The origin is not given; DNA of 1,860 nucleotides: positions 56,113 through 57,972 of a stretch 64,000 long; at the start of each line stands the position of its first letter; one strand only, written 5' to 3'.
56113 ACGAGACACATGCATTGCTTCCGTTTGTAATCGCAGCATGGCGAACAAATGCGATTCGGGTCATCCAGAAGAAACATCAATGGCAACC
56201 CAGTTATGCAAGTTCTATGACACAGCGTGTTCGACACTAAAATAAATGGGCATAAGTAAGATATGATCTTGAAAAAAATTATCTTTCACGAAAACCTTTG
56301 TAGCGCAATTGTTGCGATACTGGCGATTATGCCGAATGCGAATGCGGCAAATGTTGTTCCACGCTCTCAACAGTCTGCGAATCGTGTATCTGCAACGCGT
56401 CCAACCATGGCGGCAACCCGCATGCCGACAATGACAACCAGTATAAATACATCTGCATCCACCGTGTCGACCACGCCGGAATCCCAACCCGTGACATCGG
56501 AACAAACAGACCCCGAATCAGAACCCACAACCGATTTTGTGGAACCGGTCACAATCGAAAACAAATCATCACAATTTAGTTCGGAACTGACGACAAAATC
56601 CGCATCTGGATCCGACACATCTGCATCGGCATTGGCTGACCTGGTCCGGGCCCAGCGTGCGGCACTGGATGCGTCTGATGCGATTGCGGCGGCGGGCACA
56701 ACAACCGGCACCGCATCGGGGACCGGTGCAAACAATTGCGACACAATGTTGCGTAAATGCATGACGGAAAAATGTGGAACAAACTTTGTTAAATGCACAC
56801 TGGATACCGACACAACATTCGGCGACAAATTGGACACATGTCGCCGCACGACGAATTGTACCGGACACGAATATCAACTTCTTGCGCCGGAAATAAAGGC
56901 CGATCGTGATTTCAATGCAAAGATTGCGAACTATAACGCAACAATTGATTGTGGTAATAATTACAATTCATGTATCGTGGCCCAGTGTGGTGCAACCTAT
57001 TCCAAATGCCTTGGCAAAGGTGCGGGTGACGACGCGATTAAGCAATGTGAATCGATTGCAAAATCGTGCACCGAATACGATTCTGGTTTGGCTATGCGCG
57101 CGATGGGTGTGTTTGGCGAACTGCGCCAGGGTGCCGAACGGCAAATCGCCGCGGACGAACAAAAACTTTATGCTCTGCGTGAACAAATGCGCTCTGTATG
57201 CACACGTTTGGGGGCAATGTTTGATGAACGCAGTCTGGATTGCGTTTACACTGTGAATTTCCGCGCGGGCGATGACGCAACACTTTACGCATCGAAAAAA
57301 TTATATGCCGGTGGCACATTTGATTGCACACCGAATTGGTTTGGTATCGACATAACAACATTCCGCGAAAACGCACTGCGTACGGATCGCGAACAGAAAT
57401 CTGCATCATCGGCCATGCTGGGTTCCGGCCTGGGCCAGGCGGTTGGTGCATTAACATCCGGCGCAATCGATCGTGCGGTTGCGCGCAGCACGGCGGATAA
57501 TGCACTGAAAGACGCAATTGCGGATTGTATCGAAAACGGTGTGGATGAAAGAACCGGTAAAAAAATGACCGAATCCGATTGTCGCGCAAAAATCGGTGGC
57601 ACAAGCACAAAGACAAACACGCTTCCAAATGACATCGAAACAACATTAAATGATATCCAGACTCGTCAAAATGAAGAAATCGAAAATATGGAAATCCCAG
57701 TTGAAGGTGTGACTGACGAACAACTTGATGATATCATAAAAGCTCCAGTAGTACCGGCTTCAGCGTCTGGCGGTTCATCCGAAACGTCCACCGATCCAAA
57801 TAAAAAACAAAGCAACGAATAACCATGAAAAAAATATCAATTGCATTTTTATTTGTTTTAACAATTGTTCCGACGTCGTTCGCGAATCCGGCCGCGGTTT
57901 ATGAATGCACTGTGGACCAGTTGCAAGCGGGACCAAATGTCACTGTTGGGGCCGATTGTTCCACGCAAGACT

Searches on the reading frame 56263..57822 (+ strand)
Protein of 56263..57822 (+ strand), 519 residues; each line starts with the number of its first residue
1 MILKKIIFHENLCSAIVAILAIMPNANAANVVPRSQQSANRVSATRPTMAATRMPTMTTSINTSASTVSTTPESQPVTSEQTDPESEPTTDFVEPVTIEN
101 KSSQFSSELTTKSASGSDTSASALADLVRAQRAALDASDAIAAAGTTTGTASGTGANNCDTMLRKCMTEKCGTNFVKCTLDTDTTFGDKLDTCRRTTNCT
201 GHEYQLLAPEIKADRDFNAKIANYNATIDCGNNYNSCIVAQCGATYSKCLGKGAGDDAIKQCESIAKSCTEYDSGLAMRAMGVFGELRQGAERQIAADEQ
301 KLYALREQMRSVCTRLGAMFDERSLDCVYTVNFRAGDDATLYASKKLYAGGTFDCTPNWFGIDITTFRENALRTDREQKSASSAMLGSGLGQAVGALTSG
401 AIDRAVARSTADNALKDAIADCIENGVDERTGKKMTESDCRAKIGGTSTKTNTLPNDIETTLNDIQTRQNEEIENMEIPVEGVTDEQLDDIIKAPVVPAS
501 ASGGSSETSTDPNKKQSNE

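Call 6: search_protein_families(library=pfam, proteins=[window:56263-57822:+], max_evalue=0.01)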
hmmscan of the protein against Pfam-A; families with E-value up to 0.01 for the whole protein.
window:56263-57822:+ (519 aa): 0 families

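Call 34: find_related_loci(query=window:56263-57822:+, collection=metagenome_contigs, flank=7000)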
Query window:56263-57822:+ (519 aa) in metagenome_contigs; peptide patterns used: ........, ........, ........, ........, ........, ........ (x = any residue, [..] = any of these).
145 stretches matched a pattern; 13 encode a relative of the query (tblastn E <= 1e-3); 13 distinct loci.
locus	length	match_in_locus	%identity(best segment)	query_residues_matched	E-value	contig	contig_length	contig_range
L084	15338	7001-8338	73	1-445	0e+0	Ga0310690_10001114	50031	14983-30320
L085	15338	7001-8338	73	1-445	0e+0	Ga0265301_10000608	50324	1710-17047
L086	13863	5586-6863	67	1-444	7e-176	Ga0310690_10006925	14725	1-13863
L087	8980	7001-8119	57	43-418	6e-132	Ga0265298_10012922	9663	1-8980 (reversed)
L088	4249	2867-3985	56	55-418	9e-134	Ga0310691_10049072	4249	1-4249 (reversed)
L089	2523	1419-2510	54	2-390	2e-133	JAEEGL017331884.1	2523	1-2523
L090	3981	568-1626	58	52-418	4e-126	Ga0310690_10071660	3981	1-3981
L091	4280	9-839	65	142-418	1e-113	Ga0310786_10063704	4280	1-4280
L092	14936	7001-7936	54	98-406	6e-109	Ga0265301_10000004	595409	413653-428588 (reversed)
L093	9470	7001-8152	47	16-417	8e-108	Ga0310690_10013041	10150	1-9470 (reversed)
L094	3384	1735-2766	49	66-417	4e-104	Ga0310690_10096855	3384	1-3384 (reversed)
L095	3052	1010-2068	46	92-418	7e-95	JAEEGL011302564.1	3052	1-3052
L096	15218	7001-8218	49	17-426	1e-112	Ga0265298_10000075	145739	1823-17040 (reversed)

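Call 47: search_protein_families(library=ncbifam, proteins=[window:56263-57822:+], max_evalue=0.1)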
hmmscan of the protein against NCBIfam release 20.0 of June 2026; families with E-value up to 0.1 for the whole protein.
window:56263-57822:+ (519 aa): 0 families

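Call 78: search_protein_families(library=phrogs, proteins=[window:56263-57822:+], max_evalue=0.01)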
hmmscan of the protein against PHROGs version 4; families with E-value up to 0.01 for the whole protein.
window:56263-57822:+ (519 aa): 0 families

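Call 79: search_protein_families(library=padloc, proteins=[window:56263-57822:+], max_evalue=0.01)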
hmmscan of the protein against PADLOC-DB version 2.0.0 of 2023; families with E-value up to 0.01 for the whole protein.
window:56263-57822:+ (519 aa): 0 families
